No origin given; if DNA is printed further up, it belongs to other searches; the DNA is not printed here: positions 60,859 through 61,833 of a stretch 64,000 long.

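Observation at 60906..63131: Tandemly duplicated gene pair for abundant-looking secreted Cys/Ser/Thr/Gly-rich proteins of unknown family, with mosaic identity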

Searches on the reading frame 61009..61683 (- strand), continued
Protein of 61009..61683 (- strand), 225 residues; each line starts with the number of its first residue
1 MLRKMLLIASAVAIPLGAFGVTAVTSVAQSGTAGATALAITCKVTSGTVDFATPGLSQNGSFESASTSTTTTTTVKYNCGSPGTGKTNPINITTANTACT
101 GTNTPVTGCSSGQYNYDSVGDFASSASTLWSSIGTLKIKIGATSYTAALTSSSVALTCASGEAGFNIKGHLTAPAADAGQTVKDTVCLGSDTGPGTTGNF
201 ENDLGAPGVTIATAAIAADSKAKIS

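Call 34: search_protein_families(library=pfam, proteins=[P0146, P0095, P0133, P0074, P0148, P0152, P0191, P0178, P0188, P0050], max_evalue=0.01)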
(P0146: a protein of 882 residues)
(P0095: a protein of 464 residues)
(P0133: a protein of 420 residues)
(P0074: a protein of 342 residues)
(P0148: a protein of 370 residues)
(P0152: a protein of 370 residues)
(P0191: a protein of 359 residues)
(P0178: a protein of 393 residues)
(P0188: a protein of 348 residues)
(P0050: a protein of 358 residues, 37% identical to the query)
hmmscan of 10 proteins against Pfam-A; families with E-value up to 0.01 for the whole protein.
P0146 (882 aa): 2 families
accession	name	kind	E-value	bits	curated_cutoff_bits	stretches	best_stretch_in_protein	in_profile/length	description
PF13385.13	Laminin_G_3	-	1.7e-21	77.4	27.6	1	100-270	1-151/151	Concanavalin A-like lectin/glucanases superfamily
PF05345.18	He_PIG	-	1.7e-11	44.9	24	1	613-678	22-91/96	Putative Ig domain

P0095 (464 aa): 0 families

P0133 (420 aa): 0 families

P0074 (342 aa): 0 families

P0148 (370 aa): 0 families

P0152 (370 aa): 0 families

P0191 (359 aa): 0 families

P0178 (393 aa): 0 families

P0188 (348 aa): 0 families

P0050 (358 aa): 0 families

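Call 40: list_cluster_members(proteins=[P0001, P0003, P0004, P0018, P0040, P0042, P0045, P0051])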
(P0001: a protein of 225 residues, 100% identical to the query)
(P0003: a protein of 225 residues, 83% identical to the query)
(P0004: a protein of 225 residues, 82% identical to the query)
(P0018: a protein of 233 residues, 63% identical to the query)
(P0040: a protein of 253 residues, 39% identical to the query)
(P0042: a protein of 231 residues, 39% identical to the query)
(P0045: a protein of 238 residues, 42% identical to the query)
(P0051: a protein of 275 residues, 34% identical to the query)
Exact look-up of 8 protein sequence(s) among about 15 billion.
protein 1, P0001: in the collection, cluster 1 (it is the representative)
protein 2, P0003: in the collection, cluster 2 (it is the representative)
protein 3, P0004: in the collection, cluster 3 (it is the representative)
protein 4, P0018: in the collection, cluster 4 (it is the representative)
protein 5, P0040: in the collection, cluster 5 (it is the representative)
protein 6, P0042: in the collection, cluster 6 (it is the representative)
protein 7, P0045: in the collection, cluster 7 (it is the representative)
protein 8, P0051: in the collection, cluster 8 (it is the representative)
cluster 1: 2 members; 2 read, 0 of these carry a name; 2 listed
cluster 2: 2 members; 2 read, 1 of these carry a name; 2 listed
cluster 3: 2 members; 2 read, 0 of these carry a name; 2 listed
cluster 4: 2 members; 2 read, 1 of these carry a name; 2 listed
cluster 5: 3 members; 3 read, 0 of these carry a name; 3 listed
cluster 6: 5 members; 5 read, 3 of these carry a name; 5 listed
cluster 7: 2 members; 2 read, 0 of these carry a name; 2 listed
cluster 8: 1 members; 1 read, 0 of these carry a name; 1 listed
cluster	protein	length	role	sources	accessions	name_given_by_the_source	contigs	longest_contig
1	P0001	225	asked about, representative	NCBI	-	-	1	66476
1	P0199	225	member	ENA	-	-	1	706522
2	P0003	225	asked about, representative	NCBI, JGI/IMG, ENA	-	hypothetical protein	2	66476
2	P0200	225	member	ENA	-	-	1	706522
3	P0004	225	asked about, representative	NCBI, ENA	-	-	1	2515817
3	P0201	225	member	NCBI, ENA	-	-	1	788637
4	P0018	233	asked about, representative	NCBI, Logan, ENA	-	-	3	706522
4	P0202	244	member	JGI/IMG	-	hypothetical protein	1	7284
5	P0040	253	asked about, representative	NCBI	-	-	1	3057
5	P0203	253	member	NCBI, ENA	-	-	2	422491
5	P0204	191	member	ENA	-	-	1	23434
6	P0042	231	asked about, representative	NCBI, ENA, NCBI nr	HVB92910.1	MAG TPA: hypothetical protein VND67_01220 [Acidimicrobiales bacterium] | hypothetical protein [Acidimicrobiales bacterium]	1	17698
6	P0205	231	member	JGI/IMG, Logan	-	hypothetical protein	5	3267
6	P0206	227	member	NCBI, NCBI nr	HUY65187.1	MAG TPA: hypothetical protein VMV06_00075 [Acidimicrobiales bacterium] | hypothetical protein [Acidimicrobiales bacterium]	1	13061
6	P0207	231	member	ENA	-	-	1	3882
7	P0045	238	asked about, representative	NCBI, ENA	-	-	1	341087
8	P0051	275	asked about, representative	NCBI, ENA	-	-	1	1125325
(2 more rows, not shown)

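Call 42: find_encoding_contigs(protein=P0199, flank=10000, max_places=2)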
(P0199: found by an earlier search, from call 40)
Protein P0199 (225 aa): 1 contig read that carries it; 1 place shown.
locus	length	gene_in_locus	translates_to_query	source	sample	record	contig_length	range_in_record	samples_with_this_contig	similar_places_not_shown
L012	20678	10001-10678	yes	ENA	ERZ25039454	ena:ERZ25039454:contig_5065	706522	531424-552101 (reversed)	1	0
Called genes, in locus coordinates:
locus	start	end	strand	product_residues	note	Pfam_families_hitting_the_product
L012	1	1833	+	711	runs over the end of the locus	PF01757:Acyl_transf_3, PF19040:SGNH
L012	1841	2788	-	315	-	-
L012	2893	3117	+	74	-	-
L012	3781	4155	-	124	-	PF01106:NifU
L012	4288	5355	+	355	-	PF00296:Bac_luciferase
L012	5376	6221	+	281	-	PF00108:Thiolase_N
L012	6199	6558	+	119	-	PF02803:Thiolase_C, PF22691:Thiolase_C_1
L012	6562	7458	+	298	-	PF08545:ACP_syn_III, PF08541:ACP_syn_III_C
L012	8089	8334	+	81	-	-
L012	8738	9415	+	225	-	-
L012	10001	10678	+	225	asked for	-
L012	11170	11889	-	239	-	PF13489:Methyltransf_23 (weak)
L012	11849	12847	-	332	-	PF00535:Glycos_transf_2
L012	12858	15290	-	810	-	PF09586:YfhO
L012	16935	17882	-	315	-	PF00685:Sulfotransfer_1, PF13469:Sulfotransfer_3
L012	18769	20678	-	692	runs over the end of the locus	-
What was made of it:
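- The adjacency is kept in L012 (call 42).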

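Call 45: find_related_loci(query=A3, collection=metagenome_contigs, flank=5000)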
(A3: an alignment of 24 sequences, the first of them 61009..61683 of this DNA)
Query A3 (225 aa) in metagenome_contigs; peptide patterns used: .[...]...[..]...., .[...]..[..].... (x = any residue, [..] = any of these).
85 stretches matched a pattern; 17 encode a relative of the query (tblastn E <= 1e-3); 17 distinct loci.
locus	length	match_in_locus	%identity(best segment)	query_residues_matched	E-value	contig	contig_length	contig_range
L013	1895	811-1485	67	1-225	4e-91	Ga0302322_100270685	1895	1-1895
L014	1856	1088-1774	66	1-225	3e-90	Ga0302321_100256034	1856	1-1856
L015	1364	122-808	68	1-225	7e-84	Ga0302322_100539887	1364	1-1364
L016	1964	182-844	57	1-225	1e-67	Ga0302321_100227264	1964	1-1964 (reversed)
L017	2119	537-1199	57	1-225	6e-67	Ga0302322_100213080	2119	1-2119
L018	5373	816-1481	60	1-225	2e-60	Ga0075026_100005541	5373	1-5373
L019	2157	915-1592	57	1-225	1e-59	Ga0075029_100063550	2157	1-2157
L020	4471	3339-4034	46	1-225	8e-45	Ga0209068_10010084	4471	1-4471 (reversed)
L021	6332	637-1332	46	1-225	8e-45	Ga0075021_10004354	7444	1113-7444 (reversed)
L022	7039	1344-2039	46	1-225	8e-45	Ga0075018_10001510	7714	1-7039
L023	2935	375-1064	48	1-225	1e-39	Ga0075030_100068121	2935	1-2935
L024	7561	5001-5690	48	1-225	1e-39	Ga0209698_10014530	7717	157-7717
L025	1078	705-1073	66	1-118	2e-40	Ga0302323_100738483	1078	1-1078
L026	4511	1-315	58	125-225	4e-26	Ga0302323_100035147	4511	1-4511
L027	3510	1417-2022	37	1-216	2e-24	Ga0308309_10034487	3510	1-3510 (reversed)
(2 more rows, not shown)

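Call 46: fold_search(model_id=the predicted structure, library=viral)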
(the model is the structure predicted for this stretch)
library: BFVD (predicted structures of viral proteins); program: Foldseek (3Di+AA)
matches with E <= 10: 164; with E <= 0.001: 0
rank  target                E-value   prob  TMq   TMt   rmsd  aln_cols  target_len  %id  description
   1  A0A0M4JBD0            8.3e-02  0.16  0.17  0.12  20.8       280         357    6  (no name in the UniProt tables at hand)
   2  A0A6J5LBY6            9.3e-02  0.10  0.12  0.14  19.9       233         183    8  Outer membrane protein beta-barrel [uncultured Caudovirales phage]
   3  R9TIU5                3.7e-01  0.04  0.12  0.14  16.7       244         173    9  Outer membrane protein beta-barrel domain-containing protein [Vibrio phage nt-1]
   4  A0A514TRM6            3.9e-01  0.03  0.11  0.11  17.9       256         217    8  (no name in the UniProt tables at hand)
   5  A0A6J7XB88            5.6e-01  0.06  0.15  0.18  13.1       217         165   10  Outer membrane protein beta-barrel domain-containing protein [uncultured Caudovirales phage]
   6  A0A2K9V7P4            5.6e-01  0.03  0.11  0.11  20.5       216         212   12  Collagen 2 (Fragment) [Bandra megavirus]
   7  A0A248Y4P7            7.7e-01  0.06  0.13  0.12  12.6        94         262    8  Outer capsid protein (Fragment) [Human astrovirus-1]
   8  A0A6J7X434            9.1e-01  0.08  0.19  0.18  13.3       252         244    8  Uncharacterized protein [uncultured Caudovirales phage]
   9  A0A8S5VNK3            9.6e-01  0.11  0.20  0.26  22.8       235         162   10  (no name in the UniProt tables at hand)
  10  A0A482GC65            1.0e+00  0.13  0.22  0.30  18.9       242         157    9  (no name in the UniProt tables at hand)
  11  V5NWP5                1.1e+00  0.07  0.19  0.21  10.4       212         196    6  F-UL4 protein [Chelonid alphaherpesvirus 5]
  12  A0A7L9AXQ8            1.2e+00  0.04  0.15  0.05  18.6       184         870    9  Glycoside hydrolase family 65 central catalytic domain-containing protein [Pyramimonas orientalis virus]
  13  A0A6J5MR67            1.2e+00  0.02  0.12  0.16  14.6       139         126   11  Uncharacterized protein [uncultured Caudovirales phage]
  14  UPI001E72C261         1.2e+00  0.57  0.20  0.37   3.1        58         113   12  (no name look-up for this kind of identifier)
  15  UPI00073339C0         1.3e+00  0.01  0.12  0.12  16.9       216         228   11  (no name look-up for this kind of identifier)
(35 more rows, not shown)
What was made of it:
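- On Any solved protein fold (PDB) or viral predicted fold (BFVD): The best BFVD hit is E 0.08 (call 46).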

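Call 58: search_protein_families(library=pfam, proteins=[L027:272-961:+, L005:9167-9865:+, L002:8524-9675:+, L001:11092-13959:+, L008:6659-7909:+, L008:2570-4945:+], max_evalue=0.01)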
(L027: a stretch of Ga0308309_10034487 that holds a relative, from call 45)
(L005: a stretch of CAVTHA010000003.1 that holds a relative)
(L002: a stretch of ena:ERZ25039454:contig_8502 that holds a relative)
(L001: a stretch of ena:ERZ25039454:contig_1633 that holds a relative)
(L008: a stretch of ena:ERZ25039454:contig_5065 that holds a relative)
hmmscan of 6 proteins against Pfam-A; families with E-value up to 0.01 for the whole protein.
L027:272-961:+ (230 aa): 0 families

L005:9167-9865:+ (233 aa): 0 families

L002:8524-9675:+ (384 aa): 2 families
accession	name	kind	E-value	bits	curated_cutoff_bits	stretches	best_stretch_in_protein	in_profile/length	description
PF13229.12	Beta_helix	-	3.2e-12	46.8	25.9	1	125-298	7-151/158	Right handed beta helix region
PF05048.19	NosD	-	3.2e-05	23.9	23.6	1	143-296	9-138/212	Periplasmic copper-binding protein (NosD)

L001:11092-13959:+ (956 aa): 3 families
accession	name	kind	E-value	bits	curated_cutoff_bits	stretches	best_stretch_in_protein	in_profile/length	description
PF14870.12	PSII_BNR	-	1.3e-20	74.3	27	3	147-248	34-139/303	Photosynthesis system II assembly factor YCF48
PF15902.12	Sortilin-Vps10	-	3.9e-10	39.5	33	0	62-165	3-111/446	Sortilin, neurotensin receptor 3,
PF02012.26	BNR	-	0.0027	17.9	27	0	326-334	3-11/12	BNR/Asp-box repeat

L008:6659-7909:+ (417 aa): 8 families
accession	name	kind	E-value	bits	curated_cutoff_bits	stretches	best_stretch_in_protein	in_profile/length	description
PF00041.27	fn3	-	4.2e-30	104.2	25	3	158-244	1-82/84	Fibronectin type III domain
PF25059.1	FN3_DSCAM-DSCAML_C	-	2.4e-12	47.5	39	0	76-147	5-76/89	DSCAM/DSCAML C-terminal Fn3-like domain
PF01833.30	TIG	-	7.1e-11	42.4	20.9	1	340-415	1-83/84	IPT/TIG domain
PF05345.18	He_PIG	-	3.7e-10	40.6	24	1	255-336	2-95/96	Putative Ig domain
PF16656.11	Pur_ac_phosph_N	-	3.1e-07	31.3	30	0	70-143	8-84/93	Purple acid Phosphatase, N-terminal domain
PF07679.22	I-set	-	1.1e-05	25.9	23.7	0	17-50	52-85/90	Immunoglobulin I-set domain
PF07495.19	Y_Y_Y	-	0.0003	21.1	26.6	0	15-54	22-60/65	Y_Y_Y domain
PF04775.20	Bile_Hydr_Trans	-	0.0067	16.7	27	0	23-52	6-35/126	Acyl-CoA thioester hydrolase/BAAT N-terminal region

L008:2570-4945:+ (792 aa): 10 families
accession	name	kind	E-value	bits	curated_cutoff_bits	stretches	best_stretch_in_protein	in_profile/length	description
PF00041.27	fn3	-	6.1e-80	263.9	25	8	82-175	2-81/84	Fibronectin type III domain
PF25059.1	FN3_DSCAM-DSCAML_C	-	3.8e-22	78.9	39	0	101-173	10-75/89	DSCAM/DSCAML C-terminal Fn3-like domain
PF16656.11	Pur_ac_phosph_N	-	9.4e-22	77.8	30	3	84-165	2-83/93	Purple acid Phosphatase, N-terminal domain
PF25788.1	Ig_Rha78A_N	-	1.6e-12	48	27.4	0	95-174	19-95/105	Rha78A-like, N-terminal immunoglobulin domain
PF07495.19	Y_Y_Y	-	5.3e-11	42.7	26.6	0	711-750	21-59/65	Y_Y_Y domain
PF10179.15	NDNF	-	4.1e-08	33.8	27.3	0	325-348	82-105/127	Neuron-derived neurotrophic factor, first Fn(III) domain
PF01108.23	Tissue_fac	-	7.7e-05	22.9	27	0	82-167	24-103/107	Tissue factor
PF24547.1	DUF7601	-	0.0029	18.6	27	1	204-276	23-98/116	Domain of unknown function (DUF7601)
PF17425.8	Arylsulfotran_N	-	0.0055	17.2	24.2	0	428-453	54-79/88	Arylsulfotransferase Ig-like domain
PF14230.11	DUF4333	-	0.0062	17.2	27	1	217-267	30-78/78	Domain of unknown function (DUF4333)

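Call 74: find_encoding_contigs(protein=P0001, flank=3000, max_places=2)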
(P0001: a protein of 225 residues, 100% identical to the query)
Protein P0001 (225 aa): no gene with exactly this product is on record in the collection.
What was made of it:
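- Tried and rejected: An exact look-up of copy A in the contig index found no record (call 74), so the source record name is unknown.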

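Call 79: predict_structure(alignment_id=A9)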
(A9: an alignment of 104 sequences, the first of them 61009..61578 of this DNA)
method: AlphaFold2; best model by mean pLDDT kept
length: 190 residues; sequences in the alignment: 104
mean_pLDDT: 96.9   pTM: 0.88
mean pLDDT of the five models: 96.9, 96.9, 96.6, 96.2, 95.9
residues with pLDDT >= 90: 186; 70-90: 3; 50-70: 1; < 50: 0
segments of 3 or more residues with pLDDT < 50: none
pLDDT, mean of each block of 10 residues (from residue 1): 93 98 97 98 98 97 96 96 95 96 98 98 93 98 98 98 97 98 97
secondary structure, 60 per line:
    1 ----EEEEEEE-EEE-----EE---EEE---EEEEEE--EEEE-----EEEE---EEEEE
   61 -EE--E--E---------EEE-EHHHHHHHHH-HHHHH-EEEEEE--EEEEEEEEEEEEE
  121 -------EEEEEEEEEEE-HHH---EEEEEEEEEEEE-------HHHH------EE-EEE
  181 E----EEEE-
elements in order: E5-11 E13-15 E26-28 E32-37 E40-43 E49-52 E56-60 E79-81 H84-92 H94-98 E100-105 E108-120 E128-138 E146-157 H165-168 E178-181 E186-189
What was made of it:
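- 61006..61683 (-): Copy A CDS (225 aa including the signal peptide; the mature part is about 190 aa, 18.6 kDa, pI 5.1, six Cys, no Arg). AF2 model with pLDDT 96.9 (call 79).
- The AF2 model has pLDDT 96.9 and pTM 0.88 (call 79).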

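Call 81: fold_search(model_id=the predicted structure, library=pdb)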
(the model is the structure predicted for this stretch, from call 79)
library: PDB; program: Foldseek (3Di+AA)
matches with E <= 10: 159; with E <= 0.001: 0
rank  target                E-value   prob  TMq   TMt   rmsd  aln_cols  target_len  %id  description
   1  2f1t_A                8.9e-02  0.06  0.13  0.14  19.3       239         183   10  Outer membrane protein OmpW (released 2006-01-24)
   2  8qxp                  1.1e-01  0.06  0.15  0.16  22.7       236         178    7  Crystal structure of the outer membrane porin OmpW from Klebsiella pneumoniae (released 2024-01-24)
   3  9dbt_E                2.5e-01  0.06  0.16  0.14  17.5       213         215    8  Crystal structure of human astrovirus 1 capsid spike bound to human neonatal Fc receptor (released 2025-09-03)
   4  9m2z                  2.7e-01  0.10  0.19  0.23  15.0       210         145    8  Crystal structure of an DUF3237 protein from Aspergillus (released 2025-04-09)
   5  9cbn_D                3.0e-01  0.04  0.15  0.14  17.4       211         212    6  HAstV1 spike in complex with neutralizing Fabs 3H4 and 3B4 (released 2024-12-25)
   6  2f1v_A                3.0e-01  0.04  0.15  0.16  19.9       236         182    8  Outer membrane protein OmpW (released 2006-01-24)
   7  3qsq                  3.4e-01  0.06  0.16  0.15  17.5       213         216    5  Crystal structure of the projection domain of the human astrovirus capsid protein (released 2011-07-20)
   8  7cu8_A                3.8e-01  0.08  0.16  0.16   9.9       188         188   10  Crystal structure of the soluble domain of TiME protein from Mycobacterium tuberculosis (released 2021-08-25)
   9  7cu8_D                4.9e-01  0.07  0.16  0.16   9.8       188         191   10  Crystal structure of the soluble domain of TiME protein from Mycobacterium tuberculosis (released 2021-08-25)
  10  9wyg                  4.9e-01  0.04  0.15  0.14  18.3       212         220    5  Crystal structure of HAstV8 spike (released 2026-02-11)
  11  5ixg_A                5.4e-01  0.05  0.19  0.20  18.4       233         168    7  Crystal Structure of Burkholderia cenocepacia BcnB (released 2017-03-22)
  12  9oc6_A                5.4e-01  0.03  0.14  0.13  18.5       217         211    6  Crystal structure of receptor FcRn bound to Human Astrovirus 6 spike (released 2025-11-19)
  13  4esq                  6.0e-01  0.11  0.24  0.24  10.1       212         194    5  Crystal structure of the extracellular domain of PknH from Mycobacterium tuberculosis (released 2012-07-18)
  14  9wye                  6.7e-01  0.04  0.16  0.15  16.1       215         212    7  Crystal structure of HAstV1 spike (released 2026-02-11)
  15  5ewo                  7.9e-01  0.04  0.16  0.15  15.4       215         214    7  Crystal structure of the human astrovirus 1 capsid protein spike domain at 0.95-A resolution (released 2015-12-23)
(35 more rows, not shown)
